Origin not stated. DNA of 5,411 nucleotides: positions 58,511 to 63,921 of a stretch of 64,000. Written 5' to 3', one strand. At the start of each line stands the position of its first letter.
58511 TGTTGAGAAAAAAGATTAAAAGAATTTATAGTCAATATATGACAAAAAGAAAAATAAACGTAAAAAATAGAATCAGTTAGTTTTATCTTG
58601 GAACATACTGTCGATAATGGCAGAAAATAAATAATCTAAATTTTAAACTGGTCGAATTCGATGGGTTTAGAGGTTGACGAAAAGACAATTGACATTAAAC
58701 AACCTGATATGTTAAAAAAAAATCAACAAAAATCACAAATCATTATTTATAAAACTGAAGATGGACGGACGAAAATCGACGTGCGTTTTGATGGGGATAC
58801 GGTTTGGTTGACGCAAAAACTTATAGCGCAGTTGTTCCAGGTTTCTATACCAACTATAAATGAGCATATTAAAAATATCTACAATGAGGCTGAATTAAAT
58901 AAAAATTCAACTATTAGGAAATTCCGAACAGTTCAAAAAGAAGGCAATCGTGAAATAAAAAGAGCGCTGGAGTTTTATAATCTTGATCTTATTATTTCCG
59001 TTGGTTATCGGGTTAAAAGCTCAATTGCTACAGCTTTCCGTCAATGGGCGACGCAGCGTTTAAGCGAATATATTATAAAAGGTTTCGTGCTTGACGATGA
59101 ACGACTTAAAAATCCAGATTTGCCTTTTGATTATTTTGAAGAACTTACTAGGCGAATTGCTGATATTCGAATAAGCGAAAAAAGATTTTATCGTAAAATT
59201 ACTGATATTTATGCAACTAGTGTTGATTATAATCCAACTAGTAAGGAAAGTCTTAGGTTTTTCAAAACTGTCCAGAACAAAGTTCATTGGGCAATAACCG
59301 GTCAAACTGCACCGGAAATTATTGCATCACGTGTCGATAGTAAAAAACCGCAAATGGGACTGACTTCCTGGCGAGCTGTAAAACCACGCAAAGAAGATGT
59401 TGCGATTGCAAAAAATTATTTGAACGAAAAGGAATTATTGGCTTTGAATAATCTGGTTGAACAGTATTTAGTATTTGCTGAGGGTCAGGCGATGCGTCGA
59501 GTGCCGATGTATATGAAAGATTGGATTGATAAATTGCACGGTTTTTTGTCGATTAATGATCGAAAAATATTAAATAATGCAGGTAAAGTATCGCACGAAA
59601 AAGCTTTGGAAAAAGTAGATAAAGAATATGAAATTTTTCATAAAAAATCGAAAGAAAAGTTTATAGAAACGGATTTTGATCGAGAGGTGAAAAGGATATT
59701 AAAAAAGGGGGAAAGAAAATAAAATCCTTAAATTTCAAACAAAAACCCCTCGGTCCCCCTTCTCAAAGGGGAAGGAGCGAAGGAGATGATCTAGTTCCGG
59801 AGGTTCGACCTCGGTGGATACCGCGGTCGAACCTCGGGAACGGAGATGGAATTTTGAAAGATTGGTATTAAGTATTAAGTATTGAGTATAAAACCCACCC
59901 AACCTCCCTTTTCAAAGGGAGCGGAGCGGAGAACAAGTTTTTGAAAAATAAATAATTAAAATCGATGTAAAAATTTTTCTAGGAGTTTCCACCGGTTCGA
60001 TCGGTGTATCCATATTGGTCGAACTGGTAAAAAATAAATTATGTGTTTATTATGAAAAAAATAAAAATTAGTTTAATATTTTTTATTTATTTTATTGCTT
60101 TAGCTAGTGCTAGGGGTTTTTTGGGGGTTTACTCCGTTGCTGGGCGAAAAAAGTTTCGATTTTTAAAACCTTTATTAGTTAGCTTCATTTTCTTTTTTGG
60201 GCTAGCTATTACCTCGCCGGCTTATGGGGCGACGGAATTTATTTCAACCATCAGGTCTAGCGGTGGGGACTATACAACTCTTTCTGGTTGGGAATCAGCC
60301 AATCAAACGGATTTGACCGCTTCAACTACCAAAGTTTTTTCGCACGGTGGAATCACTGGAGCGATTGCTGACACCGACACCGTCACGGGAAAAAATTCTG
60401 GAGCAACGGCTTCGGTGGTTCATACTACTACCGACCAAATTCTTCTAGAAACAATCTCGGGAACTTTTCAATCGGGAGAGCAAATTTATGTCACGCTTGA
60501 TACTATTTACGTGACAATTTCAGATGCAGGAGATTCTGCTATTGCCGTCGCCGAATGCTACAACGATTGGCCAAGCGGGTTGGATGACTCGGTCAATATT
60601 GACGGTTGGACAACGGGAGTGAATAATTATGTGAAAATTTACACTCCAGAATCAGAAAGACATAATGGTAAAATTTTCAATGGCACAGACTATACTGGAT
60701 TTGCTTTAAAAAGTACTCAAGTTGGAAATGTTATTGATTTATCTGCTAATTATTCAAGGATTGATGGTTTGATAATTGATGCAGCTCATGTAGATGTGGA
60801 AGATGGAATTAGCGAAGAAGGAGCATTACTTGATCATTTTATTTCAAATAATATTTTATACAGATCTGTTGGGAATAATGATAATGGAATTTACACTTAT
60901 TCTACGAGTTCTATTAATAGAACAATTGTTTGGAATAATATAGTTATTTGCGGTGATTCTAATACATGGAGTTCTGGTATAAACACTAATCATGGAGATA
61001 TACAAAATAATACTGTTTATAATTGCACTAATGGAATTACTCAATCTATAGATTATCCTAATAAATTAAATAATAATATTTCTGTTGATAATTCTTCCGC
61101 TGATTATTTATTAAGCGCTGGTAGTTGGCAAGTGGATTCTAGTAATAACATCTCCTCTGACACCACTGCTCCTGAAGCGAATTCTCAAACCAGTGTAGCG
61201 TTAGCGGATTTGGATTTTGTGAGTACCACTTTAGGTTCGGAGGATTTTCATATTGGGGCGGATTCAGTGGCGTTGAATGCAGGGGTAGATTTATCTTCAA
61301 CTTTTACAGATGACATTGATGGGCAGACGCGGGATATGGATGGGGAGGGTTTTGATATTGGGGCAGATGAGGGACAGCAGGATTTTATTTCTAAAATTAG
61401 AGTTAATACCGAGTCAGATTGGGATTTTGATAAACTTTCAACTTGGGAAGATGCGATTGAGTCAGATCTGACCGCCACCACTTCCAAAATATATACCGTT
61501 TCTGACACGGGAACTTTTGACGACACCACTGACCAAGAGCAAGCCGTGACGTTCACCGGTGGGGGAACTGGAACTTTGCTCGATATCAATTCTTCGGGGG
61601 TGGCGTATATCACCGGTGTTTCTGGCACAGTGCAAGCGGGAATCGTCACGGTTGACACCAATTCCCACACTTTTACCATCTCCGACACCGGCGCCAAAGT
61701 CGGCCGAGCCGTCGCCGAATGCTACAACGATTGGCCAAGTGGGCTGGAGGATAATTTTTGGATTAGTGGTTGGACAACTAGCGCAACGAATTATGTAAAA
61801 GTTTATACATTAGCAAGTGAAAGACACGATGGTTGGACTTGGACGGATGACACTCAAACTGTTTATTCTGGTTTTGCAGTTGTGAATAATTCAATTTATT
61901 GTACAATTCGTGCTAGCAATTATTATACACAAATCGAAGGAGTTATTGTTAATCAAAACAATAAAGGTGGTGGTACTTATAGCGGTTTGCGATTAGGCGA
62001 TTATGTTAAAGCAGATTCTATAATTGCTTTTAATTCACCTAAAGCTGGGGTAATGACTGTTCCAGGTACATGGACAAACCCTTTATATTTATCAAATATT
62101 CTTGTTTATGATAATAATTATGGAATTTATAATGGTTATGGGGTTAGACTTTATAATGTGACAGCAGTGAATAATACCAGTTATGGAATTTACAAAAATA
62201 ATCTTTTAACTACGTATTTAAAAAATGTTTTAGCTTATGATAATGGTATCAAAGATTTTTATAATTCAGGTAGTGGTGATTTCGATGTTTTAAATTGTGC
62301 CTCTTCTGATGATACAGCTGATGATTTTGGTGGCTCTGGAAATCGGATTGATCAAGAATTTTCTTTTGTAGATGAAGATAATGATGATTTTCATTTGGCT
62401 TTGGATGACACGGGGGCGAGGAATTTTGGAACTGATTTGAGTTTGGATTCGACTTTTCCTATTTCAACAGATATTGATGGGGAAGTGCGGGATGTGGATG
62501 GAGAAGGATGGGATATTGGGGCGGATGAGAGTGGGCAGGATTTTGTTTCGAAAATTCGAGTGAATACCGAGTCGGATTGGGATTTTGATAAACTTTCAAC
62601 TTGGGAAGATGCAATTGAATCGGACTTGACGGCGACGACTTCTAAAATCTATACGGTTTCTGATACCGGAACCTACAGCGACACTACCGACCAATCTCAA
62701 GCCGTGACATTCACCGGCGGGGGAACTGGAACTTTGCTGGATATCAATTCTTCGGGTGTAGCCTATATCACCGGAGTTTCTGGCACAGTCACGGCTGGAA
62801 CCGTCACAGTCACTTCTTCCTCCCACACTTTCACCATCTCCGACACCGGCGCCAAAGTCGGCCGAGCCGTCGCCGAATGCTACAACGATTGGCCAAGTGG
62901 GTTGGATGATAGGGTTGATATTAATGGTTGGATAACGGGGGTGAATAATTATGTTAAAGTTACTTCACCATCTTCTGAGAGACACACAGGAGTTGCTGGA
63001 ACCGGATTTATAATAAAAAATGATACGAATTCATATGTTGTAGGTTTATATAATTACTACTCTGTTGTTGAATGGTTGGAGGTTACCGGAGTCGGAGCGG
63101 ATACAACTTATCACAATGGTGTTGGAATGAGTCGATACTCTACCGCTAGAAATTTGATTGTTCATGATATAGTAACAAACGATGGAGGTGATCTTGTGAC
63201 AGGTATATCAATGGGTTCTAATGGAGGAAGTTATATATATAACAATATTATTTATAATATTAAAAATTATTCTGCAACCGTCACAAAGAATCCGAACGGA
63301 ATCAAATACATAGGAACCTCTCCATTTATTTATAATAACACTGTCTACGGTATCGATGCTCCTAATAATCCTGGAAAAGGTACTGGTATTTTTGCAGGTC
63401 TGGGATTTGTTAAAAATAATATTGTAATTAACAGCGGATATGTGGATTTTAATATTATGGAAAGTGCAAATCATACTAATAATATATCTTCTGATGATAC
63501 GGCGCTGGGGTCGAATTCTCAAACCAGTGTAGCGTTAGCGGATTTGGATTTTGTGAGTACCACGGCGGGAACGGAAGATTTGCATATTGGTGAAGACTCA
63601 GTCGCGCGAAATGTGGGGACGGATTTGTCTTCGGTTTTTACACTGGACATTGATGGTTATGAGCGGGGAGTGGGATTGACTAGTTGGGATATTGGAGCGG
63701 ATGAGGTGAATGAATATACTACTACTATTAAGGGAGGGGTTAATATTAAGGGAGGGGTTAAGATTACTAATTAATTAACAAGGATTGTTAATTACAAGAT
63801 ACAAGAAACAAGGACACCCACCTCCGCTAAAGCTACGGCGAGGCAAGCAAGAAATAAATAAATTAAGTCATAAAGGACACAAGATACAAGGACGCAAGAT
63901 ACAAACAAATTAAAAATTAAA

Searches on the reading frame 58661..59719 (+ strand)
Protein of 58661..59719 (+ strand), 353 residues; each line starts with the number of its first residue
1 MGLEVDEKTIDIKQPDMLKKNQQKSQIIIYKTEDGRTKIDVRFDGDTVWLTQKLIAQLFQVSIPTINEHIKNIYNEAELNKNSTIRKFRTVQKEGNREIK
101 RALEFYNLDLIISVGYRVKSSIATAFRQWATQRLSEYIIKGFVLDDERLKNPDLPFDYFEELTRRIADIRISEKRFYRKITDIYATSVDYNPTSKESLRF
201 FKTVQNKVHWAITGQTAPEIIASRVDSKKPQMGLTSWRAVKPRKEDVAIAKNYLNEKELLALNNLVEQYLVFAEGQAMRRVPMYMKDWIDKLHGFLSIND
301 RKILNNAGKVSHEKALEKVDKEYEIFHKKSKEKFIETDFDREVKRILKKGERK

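Call 12: search_protein_families(library=pfam, proteins=[window:58661-59719:+], max_evalue=0.01)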
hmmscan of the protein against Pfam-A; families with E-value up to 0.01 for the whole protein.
window:58661-59719:+ (353 aa): 1 family
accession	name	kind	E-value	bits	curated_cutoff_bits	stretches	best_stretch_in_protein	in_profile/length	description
PF13310.11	Virulence_RhuM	-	1.5e-109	365.6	33.7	1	83-332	1-250/252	Virulence protein RhuM family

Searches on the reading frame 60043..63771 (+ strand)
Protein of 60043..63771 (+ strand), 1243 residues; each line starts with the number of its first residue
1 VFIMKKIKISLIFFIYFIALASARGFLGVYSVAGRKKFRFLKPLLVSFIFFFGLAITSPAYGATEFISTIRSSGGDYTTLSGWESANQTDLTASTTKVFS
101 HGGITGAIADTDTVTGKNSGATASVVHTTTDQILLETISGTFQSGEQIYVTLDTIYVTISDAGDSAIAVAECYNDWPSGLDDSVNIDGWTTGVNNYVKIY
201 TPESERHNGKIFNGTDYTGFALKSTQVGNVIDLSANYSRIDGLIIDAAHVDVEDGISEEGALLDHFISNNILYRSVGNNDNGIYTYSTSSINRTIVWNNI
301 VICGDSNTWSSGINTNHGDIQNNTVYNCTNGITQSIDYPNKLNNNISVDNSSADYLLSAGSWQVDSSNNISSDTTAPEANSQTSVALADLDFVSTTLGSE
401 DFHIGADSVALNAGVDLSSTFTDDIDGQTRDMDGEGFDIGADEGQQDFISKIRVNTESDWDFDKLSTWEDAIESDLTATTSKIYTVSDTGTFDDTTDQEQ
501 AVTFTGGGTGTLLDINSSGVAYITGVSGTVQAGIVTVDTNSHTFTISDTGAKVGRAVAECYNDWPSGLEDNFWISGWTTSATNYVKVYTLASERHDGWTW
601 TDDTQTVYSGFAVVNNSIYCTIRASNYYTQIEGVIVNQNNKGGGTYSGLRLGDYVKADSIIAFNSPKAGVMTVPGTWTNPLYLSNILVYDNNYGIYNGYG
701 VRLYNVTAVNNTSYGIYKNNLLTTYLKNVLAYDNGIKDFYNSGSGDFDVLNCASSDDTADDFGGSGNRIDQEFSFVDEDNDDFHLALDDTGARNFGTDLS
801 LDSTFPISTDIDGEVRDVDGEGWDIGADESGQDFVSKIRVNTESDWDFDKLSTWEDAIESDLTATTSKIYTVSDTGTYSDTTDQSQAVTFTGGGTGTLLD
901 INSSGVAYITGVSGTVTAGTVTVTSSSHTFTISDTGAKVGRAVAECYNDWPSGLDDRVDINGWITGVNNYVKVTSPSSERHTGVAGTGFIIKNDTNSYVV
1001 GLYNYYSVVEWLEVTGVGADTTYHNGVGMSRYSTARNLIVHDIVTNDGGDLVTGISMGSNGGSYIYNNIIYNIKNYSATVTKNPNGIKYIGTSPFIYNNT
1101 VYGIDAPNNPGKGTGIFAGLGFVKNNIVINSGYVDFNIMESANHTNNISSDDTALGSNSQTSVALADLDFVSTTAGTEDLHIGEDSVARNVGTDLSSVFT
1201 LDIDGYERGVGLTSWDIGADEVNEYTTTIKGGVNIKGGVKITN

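Call 12: search_protein_families(library=pfam, proteins=[window:60043-63771:+], max_evalue=0.01)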
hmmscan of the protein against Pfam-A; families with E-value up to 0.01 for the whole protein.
window:60043-63771:+ (1243 aa): 0 families

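Call 13: search_protein_families(library=ncbifam, proteins=[window:60043-63771:+], max_evalue=1)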
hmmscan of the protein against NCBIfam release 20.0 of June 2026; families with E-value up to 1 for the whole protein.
window:60043-63771:+ (1243 aa): 2 families
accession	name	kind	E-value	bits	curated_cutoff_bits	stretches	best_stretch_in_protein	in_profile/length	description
NF041518.1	choice_anch_Q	domain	2.3e-09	37.4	25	2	401-443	16-56/58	choice-of-anchor Q domain-containing protein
NF050162.1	chryseo_ChrI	equivalog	0.026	14.5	275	0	902-947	86-131/162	chryseobasin maturation helper ChrI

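Call 40: find_encoding_contigs(protein=window:60052-63771:+, flank=10000, max_places=4)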
Protein window:60052-63771:+ (1240 aa): 2 contigs read that carry it; 1 place shown.
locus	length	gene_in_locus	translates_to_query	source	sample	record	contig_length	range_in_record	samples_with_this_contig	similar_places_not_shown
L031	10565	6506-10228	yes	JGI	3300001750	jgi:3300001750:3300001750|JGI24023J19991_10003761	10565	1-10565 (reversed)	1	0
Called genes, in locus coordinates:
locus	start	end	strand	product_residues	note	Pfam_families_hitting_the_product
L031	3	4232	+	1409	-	?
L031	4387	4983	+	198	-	-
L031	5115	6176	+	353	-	PF13310:Virulence_RhuM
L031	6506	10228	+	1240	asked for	-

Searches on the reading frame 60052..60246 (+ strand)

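Call 13: search_protein_families(library=ncbifam, proteins=[window:60052-60240:+], max_evalue=1)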
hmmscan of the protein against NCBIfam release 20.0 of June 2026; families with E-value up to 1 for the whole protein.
window:60052-60240:+ (63 aa): 0 families

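Call 44: search_protein_families(library=pfam, proteins=[window:60052-60246:+], max_evalue=10)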
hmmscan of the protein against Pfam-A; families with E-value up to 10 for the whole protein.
seq(65 aa): 1 family
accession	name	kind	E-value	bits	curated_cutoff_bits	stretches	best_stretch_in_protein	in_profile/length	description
PF11119.13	DUF2633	-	0.12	12.7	25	1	41-50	16-25/43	Protein of unknown function (DUF2633)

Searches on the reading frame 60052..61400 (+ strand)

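Call 16: find_homologous_proteins(query=window:60052-61400:+, max_evalue=0.001)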
Query window:60052-61400:+ (449 aa): 295 proteins with E <= 0.001 among 8000 candidates; the best 120 are listed.
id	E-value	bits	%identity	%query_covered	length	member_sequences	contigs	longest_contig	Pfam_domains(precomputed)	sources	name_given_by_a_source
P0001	2.9e-75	272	38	100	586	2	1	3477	-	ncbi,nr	ncbi:hypothetical protein HN784_02985, partial [bacterium]|nr:hypothetical protein [bacterium]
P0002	2.9e-65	239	46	67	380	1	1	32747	-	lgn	-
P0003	1.1e-61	227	37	92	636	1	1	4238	-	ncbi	ncbi:MAG: right-handed parallel beta-helix repeat-containing protein, partial [Patescibacteria group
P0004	3.1e-55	206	43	85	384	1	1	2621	-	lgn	-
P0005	3.3e-53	199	40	87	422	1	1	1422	-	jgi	jgi:hypothetical protein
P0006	5.2e-52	195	39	85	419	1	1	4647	-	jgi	jgi:hypothetical protein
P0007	1.4e-51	194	38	98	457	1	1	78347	PF13229.13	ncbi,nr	ncbi:MAG: right-handed parallel beta-helix repeat-containing protein [Candidatus Moranbacteria bacte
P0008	5.6e-51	192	39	91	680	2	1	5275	PF00041.28,PF16656.12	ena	-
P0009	4.9e-48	182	59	28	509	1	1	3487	-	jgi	-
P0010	2.2e-47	180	39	85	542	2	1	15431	-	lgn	-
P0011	5.1e-47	179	37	85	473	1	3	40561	-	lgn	-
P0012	2.8e-46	176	36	94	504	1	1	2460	-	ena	-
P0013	3.7e-46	176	45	59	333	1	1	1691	-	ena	-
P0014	9.2e-46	175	37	75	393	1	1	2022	-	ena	-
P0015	2.6e-45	173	35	90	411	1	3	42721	-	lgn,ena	-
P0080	7.7e-22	96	34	62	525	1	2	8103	PF07963.18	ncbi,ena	-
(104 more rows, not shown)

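Call 20: find_encoding_contigs(protein=P0007, flank=10000, max_places=3)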
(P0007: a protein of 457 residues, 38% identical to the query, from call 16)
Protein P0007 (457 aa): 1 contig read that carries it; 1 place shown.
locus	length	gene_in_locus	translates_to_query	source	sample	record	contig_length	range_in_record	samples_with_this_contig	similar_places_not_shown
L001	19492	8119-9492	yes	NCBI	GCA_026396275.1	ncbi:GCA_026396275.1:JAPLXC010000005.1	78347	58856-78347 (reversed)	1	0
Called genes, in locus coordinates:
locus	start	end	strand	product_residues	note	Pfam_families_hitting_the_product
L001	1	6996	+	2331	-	PF13884:Peptidase_S74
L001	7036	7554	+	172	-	-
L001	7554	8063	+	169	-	PF13366:PDDEXK_3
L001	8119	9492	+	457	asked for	PF13229:Beta_helix (weak)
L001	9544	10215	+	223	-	PF01797:Y1_Tnp (weak)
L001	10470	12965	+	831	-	PF21033:RMD1-3 (faint), PF13181:TPR_8 (faint), PF13414:TPR_11 (faint), PF07719:TPR_2 (faint), PF13424:TPR_12 (faint), PF23914:TPR_CcmH_CycH (weak)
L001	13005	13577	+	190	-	-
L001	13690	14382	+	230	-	PF05552:MS_channel_1st_1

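Call 21: find_encoding_contigs(protein=P0001, flank=10000, max_places=3)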
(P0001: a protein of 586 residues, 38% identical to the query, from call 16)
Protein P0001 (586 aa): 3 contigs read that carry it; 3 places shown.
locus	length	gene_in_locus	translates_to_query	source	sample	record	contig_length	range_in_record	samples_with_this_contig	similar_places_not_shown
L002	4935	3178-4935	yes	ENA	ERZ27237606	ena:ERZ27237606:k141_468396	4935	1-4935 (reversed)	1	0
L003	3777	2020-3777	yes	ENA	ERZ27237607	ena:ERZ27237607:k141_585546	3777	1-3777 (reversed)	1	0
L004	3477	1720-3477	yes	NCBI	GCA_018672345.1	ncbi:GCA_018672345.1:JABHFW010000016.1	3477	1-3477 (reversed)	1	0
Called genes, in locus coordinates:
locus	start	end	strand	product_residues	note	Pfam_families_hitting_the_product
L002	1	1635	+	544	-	?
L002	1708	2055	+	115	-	PF05635:23S_rRNA_IVP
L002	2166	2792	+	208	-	-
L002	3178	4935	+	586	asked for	?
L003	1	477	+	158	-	?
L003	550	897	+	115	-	PF05635:23S_rRNA_IVP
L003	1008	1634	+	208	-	-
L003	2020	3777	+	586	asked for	?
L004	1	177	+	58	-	?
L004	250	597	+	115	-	PF05635:23S_rRNA_IVP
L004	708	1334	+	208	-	-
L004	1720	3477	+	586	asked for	?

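Call 46: search_protein_families(library=pfam, proteins=[P0001, P0007], max_evalue=0.001)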
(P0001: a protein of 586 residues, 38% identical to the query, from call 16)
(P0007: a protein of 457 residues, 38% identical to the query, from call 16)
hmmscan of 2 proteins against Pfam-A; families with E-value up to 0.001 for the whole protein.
P0001 (586 aa): 0 families

P0007 (457 aa): 1 family
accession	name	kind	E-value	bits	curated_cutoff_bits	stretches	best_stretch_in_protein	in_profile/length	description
PF13229.12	Beta_helix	-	1e-06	28.9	25.9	1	283-351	6-79/158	Right handed beta helix region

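Call 66: search_protein_families(library=ncbifam, proteins=[P0007, P0001], max_evalue=0.01)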
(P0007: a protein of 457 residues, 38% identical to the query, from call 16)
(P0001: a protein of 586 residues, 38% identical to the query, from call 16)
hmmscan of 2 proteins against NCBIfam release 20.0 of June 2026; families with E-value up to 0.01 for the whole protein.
P0007 (457 aa): 0 families

P0001 (586 aa): 0 families
